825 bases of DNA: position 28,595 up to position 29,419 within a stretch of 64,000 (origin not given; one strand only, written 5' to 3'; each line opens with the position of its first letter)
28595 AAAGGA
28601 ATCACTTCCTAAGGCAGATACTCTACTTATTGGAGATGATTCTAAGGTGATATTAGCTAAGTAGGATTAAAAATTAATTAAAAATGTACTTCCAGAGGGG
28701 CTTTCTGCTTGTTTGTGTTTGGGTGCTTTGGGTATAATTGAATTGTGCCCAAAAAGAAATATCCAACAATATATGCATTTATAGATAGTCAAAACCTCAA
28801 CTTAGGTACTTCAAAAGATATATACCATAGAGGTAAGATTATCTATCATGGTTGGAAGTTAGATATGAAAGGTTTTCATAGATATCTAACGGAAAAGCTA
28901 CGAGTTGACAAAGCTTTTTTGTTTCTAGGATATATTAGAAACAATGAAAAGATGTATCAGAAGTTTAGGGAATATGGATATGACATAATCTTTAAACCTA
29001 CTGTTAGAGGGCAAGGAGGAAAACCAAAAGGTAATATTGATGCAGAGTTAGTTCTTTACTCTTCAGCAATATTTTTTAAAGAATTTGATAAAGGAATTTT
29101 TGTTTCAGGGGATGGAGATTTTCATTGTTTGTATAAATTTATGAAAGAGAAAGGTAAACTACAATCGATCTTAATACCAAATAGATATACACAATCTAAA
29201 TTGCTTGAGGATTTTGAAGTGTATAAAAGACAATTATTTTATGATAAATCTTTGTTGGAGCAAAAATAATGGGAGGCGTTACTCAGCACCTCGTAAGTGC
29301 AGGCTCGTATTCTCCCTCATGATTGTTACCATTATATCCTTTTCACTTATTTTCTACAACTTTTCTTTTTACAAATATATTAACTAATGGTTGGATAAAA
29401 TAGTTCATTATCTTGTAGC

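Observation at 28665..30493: dTDP-rhamnose operon split by an NYN-nuclease gene and a Panacea (DUF4065) antitoxin-type gene with an overlapping candidate toxin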

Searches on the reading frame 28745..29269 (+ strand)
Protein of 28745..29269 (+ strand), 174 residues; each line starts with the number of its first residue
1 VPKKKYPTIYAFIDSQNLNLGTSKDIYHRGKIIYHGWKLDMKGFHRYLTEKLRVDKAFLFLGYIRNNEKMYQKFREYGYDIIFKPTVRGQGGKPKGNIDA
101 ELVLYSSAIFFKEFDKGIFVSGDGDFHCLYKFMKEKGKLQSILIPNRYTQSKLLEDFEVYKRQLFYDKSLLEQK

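Call 3: search_protein_families(library=pfam, proteins=[window:28745-29269:+], max_evalue=0.1)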
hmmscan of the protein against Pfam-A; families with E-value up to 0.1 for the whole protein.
window:28745-29269:+ (174 aa): 1 family
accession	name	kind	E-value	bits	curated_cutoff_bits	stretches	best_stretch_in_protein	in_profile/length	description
PF01936.24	NYN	-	3.2e-08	34.6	24.2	1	11-153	4-134/145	NYN domain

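Call 4: search_protein_families(library=ncbifam, proteins=[window:28745-29269:+], max_evalue=0.1)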
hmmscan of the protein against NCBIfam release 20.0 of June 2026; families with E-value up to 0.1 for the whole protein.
window:28745-29269:+ (174 aa): 0 families

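Call 5: search_protein_families(library=phrogs, proteins=[window:28745-29269:+], max_evalue=0.1)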
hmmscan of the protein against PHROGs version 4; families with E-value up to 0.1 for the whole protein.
window:28745-29269:+ (174 aa): 0 families

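Call 6: search_protein_families(library=padloc, proteins=[window:28745-29269:+], max_evalue=0.1)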
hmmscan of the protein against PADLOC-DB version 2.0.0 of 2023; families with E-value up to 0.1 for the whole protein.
window:28745-29269:+ (174 aa): 0 families

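Call 24: find_encoding_contigs(protein=window:28745-29269:+, flank=10000, max_places=6)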
Protein window:28745-29269:+ (174 aa): 4 contigs read that carry it; 3 places shown.
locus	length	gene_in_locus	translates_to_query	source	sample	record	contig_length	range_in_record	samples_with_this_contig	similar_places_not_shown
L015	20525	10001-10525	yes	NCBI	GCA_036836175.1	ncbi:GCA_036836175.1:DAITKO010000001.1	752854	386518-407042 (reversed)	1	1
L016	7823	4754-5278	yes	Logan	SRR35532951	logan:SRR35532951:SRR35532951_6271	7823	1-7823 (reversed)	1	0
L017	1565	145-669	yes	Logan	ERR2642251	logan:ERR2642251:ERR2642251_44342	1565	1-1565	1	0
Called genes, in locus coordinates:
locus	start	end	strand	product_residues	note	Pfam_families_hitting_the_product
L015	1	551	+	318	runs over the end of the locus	PF03706:LPG_synthase_TM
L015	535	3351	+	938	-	PF24677:DUF7657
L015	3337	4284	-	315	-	PF00535:Glycos_transf_2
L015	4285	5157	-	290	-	PF13641:Glyco_tranf_2_3 (faint)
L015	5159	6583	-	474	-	PF21912:Glyco_transf_99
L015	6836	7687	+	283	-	PF04383:KilA-N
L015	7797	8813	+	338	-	PF01073:3Beta_HSD, PF01370:Epimerase, PF02719:Polysacc_synt_2, PF04321:RmlD_sub_bind, PF07993:NAD_binding_4, PF13460:NAD_binding_10 (weak), PF16363:GDP_Man_Dehyd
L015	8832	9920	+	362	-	PF00483:NTP_transferase, PF12804:NTP_transf_3, PF25084:LbH_EIF2B (weak), PF24894:Hexapep_GlmU (faint), PF00132:Hexapep (faint), PF25087:GMPPB_C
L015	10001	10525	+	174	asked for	PF01936:NYN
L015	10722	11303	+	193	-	PF13274:SocA_Panacea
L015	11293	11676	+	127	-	-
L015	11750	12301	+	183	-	PF00908:dTDP_sugar_isom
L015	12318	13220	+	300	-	PF01370:Epimerase, PF04321:RmlD_sub_bind, PF16363:GDP_Man_Dehyd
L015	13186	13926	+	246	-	PF02698:DUF218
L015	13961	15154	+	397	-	PF00534:Glycos_transf_1, PF13692:Glyco_trans_1_4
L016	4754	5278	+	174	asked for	PF01936:NYN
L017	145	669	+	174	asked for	PF01936:NYN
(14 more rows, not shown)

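Call 35: find_homologous_proteins(query=window:28745-29269:+, max_evalue=0.00001)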
Query window:28745-29269:+ (174 aa): 7994 proteins with E <= 0.00001 among 8000 candidates; the best 120 are listed.
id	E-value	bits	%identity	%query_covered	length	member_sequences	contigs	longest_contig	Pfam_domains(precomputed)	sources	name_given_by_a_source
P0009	2.2e-99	349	90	100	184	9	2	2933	PF01936.25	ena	-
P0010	1.8e-96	339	87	100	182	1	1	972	PF01936.25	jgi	jgi:uncharacterized LabA/DUF88 family protein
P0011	1.2e-93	330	84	100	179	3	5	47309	PF01936.25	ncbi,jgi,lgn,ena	-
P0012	1.7e-92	326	84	100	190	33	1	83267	PF01936.25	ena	-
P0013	4.1e-84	299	76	100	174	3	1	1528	PF01936.25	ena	-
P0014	1.8e-81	290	73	99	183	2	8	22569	PF01936.25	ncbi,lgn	-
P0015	4.6e-80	286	71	100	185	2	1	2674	PF01936.25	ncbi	-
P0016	3.0e-76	273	70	100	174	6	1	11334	PF01936.25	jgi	-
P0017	6.5e-69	250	84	77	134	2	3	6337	-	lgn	-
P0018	2.1e-66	241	64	98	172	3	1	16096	PF01936.25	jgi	-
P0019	4.5e-66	240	63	98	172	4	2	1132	PF01936.25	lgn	-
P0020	1.6e-64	235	62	100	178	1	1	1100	PF01936.25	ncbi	-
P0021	3.0e-64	234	61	98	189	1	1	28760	PF01936.25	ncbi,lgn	-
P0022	3.3e-64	234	61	98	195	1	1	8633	PF01936.25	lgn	-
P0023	5.0e-64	234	61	100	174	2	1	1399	PF01936.25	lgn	-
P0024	1.4e-63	232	60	100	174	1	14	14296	PF01936.25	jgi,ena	-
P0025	1.4e-63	232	61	98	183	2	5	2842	PF01936.25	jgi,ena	-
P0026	2.3e-63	232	61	97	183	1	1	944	PF01936.25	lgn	-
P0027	2.8e-63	231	60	97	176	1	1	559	PF01936.25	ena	-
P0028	5.3e-63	230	60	98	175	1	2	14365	PF01936.25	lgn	-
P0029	5.3e-63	230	59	99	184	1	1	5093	PF01936.25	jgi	-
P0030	5.8e-63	230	59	93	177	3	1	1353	PF01936.25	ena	-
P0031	6.4e-63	230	61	95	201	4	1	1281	PF01936.25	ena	-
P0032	7.1e-63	230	59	99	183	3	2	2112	PF01936.25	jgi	jgi:uncharacterized LabA/DUF88 family protein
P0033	7.9e-63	230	61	95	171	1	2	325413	PF01936.25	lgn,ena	-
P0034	8.2e-63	230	60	98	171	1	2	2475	PF01936.25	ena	-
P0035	1.1e-62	229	59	98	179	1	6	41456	PF01936.25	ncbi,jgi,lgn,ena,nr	ncbi:NYN domain-containing protein [Candidatus Parcubacteria bacterium]|nr:NYN domain-containing pro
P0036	1.2e-62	229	59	99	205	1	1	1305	PF01936.25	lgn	-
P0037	2.1e-62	228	59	95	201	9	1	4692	PF01936.25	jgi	-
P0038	2.4e-62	228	60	100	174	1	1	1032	PF01936.25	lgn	-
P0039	2.7e-62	228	59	100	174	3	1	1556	PF01936.25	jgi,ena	jgi:uncharacterized LabA/DUF88 family protein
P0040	2.8e-62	228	60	99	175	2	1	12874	PF01936.25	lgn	-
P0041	4.0e-62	227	58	98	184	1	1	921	PF01936.25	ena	-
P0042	4.5e-62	227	59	100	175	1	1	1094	PF01936.25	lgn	-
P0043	6.4e-62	227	60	98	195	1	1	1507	PF01936.25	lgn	-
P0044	6.6e-62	227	59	98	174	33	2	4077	PF01936.25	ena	-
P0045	7.6e-62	227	58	98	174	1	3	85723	PF01936.25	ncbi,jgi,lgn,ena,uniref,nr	ncbi:hypothetical protein B5M47_01660 [candidate division CPR3 bacterium 4484_211]|uniref:NYN domain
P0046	7.9e-62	226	62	91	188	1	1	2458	PF01936.25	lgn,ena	-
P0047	8.3e-62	226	60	99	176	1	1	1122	PF01936.25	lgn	-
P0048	8.3e-62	226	58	99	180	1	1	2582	PF01936.25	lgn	-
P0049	1.3e-61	226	60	94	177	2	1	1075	PF01936.25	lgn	-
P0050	1.4e-61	226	58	99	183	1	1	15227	PF01936.25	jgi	jgi:uncharacterized LabA/DUF88 family protein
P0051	1.5e-61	226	58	99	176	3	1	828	PF01936.25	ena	-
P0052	1.6e-61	226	58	98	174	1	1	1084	PF01936.25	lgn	-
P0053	1.6e-61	225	60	98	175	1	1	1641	PF01936.25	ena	-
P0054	2.0e-61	225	58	99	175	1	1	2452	PF01936.25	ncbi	-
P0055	2.1e-61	225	58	99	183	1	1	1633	PF01936.25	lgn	-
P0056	2.2e-61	225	58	98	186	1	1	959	PF01936.25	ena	-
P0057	2.2e-61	225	60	95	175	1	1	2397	PF01936.25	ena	-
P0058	2.4e-61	225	59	98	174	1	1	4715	PF01936.25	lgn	-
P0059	2.6e-61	225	60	99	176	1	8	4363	PF01936.25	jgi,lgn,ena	-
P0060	2.7e-61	225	59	98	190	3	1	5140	PF01936.25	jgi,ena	-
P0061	2.9e-61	225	60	95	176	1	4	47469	PF01936.25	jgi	jgi:uncharacterized LabA/DUF88 family protein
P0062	3.2e-61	224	59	98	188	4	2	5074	PF01936.25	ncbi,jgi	jgi:uncharacterized LabA/DUF88 family protein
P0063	3.3e-61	224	58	99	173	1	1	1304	PF01936.25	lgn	-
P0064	3.7e-61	224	58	100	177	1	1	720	PF01936.25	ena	-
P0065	4.1e-61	224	59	98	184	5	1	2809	PF01936.25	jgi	-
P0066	4.2e-61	224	59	97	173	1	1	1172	PF01936.25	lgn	-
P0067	4.4e-61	224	58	99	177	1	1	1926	PF01936.25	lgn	-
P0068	4.8e-61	224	60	98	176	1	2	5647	PF01936.25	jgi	jgi:uncharacterized LabA/DUF88 family protein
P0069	5.0e-61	224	62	97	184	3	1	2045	PF01936.25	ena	-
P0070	5.2e-61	224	58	95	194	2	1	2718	PF01936.25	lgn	-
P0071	6.4e-61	224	59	100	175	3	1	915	PF01936.25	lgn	-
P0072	6.8e-61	223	59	95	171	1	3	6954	PF01936.25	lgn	-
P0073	7.3e-61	223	58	99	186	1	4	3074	PF01936.25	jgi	jgi:uncharacterized LabA/DUF88 family protein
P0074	8.0e-61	223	60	97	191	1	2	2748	PF01936.25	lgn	-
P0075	8.8e-61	223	60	95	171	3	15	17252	PF01936.25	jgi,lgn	jgi:uncharacterized LabA/DUF88 family protein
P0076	8.9e-61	223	59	98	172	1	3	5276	PF01936.25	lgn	-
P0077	8.9e-61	223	63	97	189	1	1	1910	PF01936.25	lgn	-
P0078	9.4e-61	223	57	98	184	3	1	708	PF01936.25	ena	-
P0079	9.5e-61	223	58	99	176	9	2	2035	PF01936.25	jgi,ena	-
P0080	1.0e-60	223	61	94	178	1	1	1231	PF01936.25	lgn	-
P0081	1.0e-60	223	59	99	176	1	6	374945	PF01936.25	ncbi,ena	ncbi:MAG: NYN domain-containing protein [Patescibacteria group bacterium]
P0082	1.0e-60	223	59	98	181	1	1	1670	PF01936.25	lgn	-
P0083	1.1e-60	223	57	99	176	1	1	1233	PF01936.25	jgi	jgi:uncharacterized LabA/DUF88 family protein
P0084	1.1e-60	223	58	97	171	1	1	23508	PF01936.25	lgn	-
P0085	1.1e-60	223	59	94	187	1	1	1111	PF01936.25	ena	-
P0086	1.2e-60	223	57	99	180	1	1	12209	PF01936.25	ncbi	-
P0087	1.2e-60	223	58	98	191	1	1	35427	PF01936.25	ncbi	-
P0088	1.3e-60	223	62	90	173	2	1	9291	PF01936.25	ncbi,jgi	-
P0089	1.3e-60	223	58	99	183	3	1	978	PF01936.25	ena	-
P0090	1.5e-60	222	59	98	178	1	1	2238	PF01936.25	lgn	-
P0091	1.6e-60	222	61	97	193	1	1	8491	PF01936.25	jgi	jgi:uncharacterized LabA/DUF88 family protein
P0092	1.6e-60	222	61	95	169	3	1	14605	PF01936.25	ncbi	-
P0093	1.7e-60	222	60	98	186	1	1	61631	PF01936.25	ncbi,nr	ncbi:MAG: hypothetical protein A2W22_04830 [Candidatus Levybacteria bacterium RBG_16_35_11]|nr:MAG: 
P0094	1.9e-60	222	59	100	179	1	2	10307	PF01936.25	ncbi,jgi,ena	-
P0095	1.9e-60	222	58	97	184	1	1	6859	PF01936.25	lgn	-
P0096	1.9e-60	222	58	98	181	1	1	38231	PF01936.25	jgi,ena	-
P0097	1.9e-60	222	60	94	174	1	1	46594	PF01936.25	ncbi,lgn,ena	-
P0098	1.9e-60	222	59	98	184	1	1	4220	PF01936.25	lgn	-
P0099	2.0e-60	222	58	98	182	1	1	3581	PF01936.25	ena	-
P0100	2.0e-60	222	60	97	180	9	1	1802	PF01936.25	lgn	-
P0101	2.2e-60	222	60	94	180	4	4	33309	PF01936.25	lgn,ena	-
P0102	2.3e-60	222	59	89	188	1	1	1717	PF01936.25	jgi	jgi:uncharacterized LabA/DUF88 family protein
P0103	2.4e-60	222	59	98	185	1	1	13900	PF01936.25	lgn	-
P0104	2.4e-60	222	60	96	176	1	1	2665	PF01936.25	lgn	-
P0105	2.6e-60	222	58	100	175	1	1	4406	PF01936.25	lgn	-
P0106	2.8e-60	221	61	95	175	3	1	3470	PF01936.25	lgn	-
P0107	2.8e-60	221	60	95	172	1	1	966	PF01936.25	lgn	-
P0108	2.8e-60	221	60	94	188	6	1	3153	PF01936.25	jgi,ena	-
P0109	2.8e-60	221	56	98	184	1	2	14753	PF01936.25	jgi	-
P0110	3.5e-60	221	58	98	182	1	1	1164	PF01936.25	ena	-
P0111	3.6e-60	221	56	97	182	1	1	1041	PF01936.25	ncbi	-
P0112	3.6e-60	221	61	98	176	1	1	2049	PF01936.25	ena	-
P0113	3.6e-60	221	59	97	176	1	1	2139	PF01936.25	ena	-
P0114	3.7e-60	221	60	99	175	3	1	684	PF01936.25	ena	-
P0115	3.9e-60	221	59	95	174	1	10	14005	PF01936.25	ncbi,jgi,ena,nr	ncbi:MAG: hypothetical protein UR81_C0024G0008 [Candidatus Levybacteria bacterium GW2011_GWB1_35_5]|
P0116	4.2e-60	221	57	99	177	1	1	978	PF01936.25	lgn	-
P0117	4.3e-60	221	60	97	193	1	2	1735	PF01936.25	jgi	jgi:uncharacterized LabA/DUF88 family protein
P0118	4.4e-60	221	58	95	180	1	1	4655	PF01936.25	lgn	-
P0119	4.5e-60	221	57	95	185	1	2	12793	PF01936.25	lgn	-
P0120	5.4e-60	221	59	94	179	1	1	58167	PF01936.25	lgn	-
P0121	5.5e-60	221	59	95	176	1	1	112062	PF01936.25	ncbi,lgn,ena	-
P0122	5.5e-60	220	59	94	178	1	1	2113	PF01936.25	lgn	-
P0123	5.7e-60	220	57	99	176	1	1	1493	PF01936.25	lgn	-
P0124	6.0e-60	220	59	95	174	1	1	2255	PF01936.25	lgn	-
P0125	6.3e-60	220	62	91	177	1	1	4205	PF01936.25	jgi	jgi:uncharacterized LabA/DUF88 family protein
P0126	6.5e-60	220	58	98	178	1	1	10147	PF01936.25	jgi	-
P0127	6.6e-60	220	57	100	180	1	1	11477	PF01936.25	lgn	-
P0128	6.7e-60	220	58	99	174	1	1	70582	PF01936.25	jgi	jgi:uncharacterized LabA/DUF88 family protein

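Call 36: find_encoding_contigs(protein=P0011, flank=6000, max_places=3)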
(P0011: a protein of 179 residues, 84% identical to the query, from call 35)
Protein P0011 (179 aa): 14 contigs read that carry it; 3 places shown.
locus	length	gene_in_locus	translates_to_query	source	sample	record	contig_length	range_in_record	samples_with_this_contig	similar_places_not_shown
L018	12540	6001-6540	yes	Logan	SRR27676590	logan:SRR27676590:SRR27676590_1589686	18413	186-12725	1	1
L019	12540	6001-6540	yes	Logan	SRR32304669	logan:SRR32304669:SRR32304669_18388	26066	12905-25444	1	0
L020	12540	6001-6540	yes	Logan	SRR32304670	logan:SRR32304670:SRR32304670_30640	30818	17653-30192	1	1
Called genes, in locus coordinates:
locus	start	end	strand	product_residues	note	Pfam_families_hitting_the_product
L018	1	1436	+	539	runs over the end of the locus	?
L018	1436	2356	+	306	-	PF01073:3Beta_HSD, PF01370:Epimerase, PF02719:Polysacc_synt_2 (weak), PF07993:NAD_binding_4 (faint), PF13460:NAD_binding_10 (weak), PF16363:GDP_Man_Dehyd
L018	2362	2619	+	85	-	-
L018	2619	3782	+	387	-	PF04577:Glyco_transf_61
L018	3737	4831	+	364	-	PF01073:3Beta_HSD, PF01370:Epimerase, PF02719:Polysacc_synt_2, PF04321:RmlD_sub_bind, PF07993:NAD_binding_4, PF13460:NAD_binding_10 (weak), PF16363:GDP_Man_Dehyd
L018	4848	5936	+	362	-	PF00483:NTP_transferase, PF12804:NTP_transf_3, PF24894:Hexapep_GlmU (faint), PF25084:LbH_EIF2B (weak), PF25087:GMPPB_C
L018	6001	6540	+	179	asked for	PF01936:NYN (weak)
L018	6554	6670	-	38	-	-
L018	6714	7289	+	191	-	PF00908:dTDP_sugar_isom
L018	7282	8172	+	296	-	PF01073:3Beta_HSD (weak), PF01370:Epimerase, PF04321:RmlD_sub_bind, PF07993:NAD_binding_4 (faint), PF16363:GDP_Man_Dehyd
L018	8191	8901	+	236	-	PF02698:DUF218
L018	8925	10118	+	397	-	PF00534:Glycos_transf_1, PF13692:Glyco_trans_1_4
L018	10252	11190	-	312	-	-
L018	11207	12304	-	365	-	PF01551:Peptidase_M23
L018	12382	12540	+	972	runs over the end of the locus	PF07517:SecA_DEAD, PF01043:SecA_PP_bind, PF21090:P-loop_SecA, PF07516:SecA_SW, PF02810:SEC-C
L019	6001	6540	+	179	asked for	PF01936:NYN (weak)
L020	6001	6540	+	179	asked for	PF01936:NYN (weak)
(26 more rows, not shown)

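Call 37: find_encoding_contigs(protein=P0012, flank=6000, max_places=2)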
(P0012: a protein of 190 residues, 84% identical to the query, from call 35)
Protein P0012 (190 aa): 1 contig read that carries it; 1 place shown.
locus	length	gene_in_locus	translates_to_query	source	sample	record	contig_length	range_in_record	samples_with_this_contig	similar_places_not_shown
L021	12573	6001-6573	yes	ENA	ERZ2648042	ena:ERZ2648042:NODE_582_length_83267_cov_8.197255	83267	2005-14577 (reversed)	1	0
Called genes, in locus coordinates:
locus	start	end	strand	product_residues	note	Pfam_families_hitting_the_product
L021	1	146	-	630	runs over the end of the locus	PF00041:fn3, PF16656:Pur_ac_phosph_N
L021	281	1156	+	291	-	PF04383:KilA-N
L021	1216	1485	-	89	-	-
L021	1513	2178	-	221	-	PF12762:DDE_Tnp_IS1595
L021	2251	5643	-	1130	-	PF16656:Pur_ac_phosph_N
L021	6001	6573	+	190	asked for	PF01936:NYN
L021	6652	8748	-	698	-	PF00009:GTP_EFTU, PF22042:EF-G_D2, PF03144:GTP_EFTU_D2, PF14492:EFG_III, PF16658:RF3_C (weak), PF03764:EFG_IV, PF00679:EFG_C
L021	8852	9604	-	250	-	-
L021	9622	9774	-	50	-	-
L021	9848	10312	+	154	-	-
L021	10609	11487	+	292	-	PF12666:PrgI (weak)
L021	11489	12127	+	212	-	PF26593:TraC-like (weak)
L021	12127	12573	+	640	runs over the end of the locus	-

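Call 38: find_encoding_contigs(protein=P0014, flank=6000, max_places=3)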
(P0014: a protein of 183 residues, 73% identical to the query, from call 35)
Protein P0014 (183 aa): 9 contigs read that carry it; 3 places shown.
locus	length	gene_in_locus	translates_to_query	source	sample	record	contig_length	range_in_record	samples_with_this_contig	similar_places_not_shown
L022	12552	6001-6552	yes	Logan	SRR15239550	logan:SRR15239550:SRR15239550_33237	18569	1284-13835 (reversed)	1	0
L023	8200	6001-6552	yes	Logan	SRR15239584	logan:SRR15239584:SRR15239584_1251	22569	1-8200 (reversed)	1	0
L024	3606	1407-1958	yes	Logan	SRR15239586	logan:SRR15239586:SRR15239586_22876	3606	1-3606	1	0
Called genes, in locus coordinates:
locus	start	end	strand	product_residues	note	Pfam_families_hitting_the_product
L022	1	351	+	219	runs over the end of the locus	-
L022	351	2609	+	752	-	-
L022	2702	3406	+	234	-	-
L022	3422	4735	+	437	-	PF01476:LysM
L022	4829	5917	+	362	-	PF00483:NTP_transferase, PF12804:NTP_transf_3, PF25084:LbH_EIF2B (weak), PF25087:GMPPB_C (weak)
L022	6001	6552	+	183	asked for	PF01936:NYN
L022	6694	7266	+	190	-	PF00908:dTDP_sugar_isom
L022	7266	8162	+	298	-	PF01073:3Beta_HSD (weak), PF01370:Epimerase, PF04321:RmlD_sub_bind, PF07993:NAD_binding_4 (faint), PF16363:GDP_Man_Dehyd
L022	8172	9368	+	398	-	PF13439:Glyco_transf_4, PF00534:Glycos_transf_1, PF13692:Glyco_trans_1_4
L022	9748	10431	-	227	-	-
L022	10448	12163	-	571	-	PF01551:Peptidase_M23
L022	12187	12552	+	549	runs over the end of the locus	?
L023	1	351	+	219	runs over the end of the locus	-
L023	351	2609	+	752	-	-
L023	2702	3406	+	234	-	-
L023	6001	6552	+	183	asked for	PF01936:NYN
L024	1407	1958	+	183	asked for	PF01936:NYN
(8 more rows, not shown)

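Call 66: find_encoding_contigs(protein=P0081, flank=3000, max_places=2)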
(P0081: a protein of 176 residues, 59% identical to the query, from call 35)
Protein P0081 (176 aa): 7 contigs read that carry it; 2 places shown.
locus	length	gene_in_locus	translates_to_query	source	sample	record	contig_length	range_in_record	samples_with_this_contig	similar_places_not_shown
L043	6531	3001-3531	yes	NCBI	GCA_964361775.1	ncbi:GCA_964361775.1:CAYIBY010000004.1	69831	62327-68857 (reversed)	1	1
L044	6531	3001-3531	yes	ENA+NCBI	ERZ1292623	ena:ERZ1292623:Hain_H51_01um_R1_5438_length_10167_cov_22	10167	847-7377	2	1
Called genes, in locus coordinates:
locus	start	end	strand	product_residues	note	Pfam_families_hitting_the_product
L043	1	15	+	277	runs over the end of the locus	PF02498:Bro-N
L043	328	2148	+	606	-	PF12728:HTH_17 (weak), PF12161:HsdM_N, PF02384:N6_Mtase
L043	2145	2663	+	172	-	PF01936:NYN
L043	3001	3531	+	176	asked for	PF01936:NYN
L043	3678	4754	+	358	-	PF01420:Methylase_S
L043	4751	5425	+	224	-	PF14337:Abi_alpha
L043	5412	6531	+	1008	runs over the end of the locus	PF04313:HSDR_N, PF04851:ResIII, PF18766:SWI2_SNF2, PF00270:DEAD (faint), PF22679:T1R_D3-like, PF11867:T1RH-like_C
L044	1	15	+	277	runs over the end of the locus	PF02498:Bro-N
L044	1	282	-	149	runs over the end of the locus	-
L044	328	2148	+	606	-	PF12728:HTH_17 (weak), PF12161:HsdM_N, PF02384:N6_Mtase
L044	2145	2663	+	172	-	PF01936:NYN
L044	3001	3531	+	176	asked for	PF01936:NYN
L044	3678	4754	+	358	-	PF01420:Methylase_S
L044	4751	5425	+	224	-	PF14337:Abi_alpha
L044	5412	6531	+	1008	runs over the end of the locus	PF04313:HSDR_N, PF04851:ResIII, PF18766:SWI2_SNF2, PF00270:DEAD (faint), PF22679:T1R_D3-like, PF11867:T1RH-like_C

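Call 67: find_encoding_contigs(protein=P0093, flank=3000, max_places=2)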
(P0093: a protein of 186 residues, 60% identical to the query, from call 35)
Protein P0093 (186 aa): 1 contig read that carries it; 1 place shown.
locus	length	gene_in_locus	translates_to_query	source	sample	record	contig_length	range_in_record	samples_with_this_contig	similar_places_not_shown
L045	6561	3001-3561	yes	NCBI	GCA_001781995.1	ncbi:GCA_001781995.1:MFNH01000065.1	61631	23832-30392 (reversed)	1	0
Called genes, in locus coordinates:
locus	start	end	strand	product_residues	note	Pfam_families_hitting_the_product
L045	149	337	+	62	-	-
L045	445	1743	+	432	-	-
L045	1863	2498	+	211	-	-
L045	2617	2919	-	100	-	PF12844:HTH_19 (weak), PF01381:HTH_3, PF13560:HTH_31 (weak)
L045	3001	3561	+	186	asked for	PF01936:NYN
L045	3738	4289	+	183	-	PF27000:PH_gly_zipper (faint), PF09851:SHOCT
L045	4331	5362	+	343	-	PF27126:NmeDI_C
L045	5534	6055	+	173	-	PF12587:DUF3761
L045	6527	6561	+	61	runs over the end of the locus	-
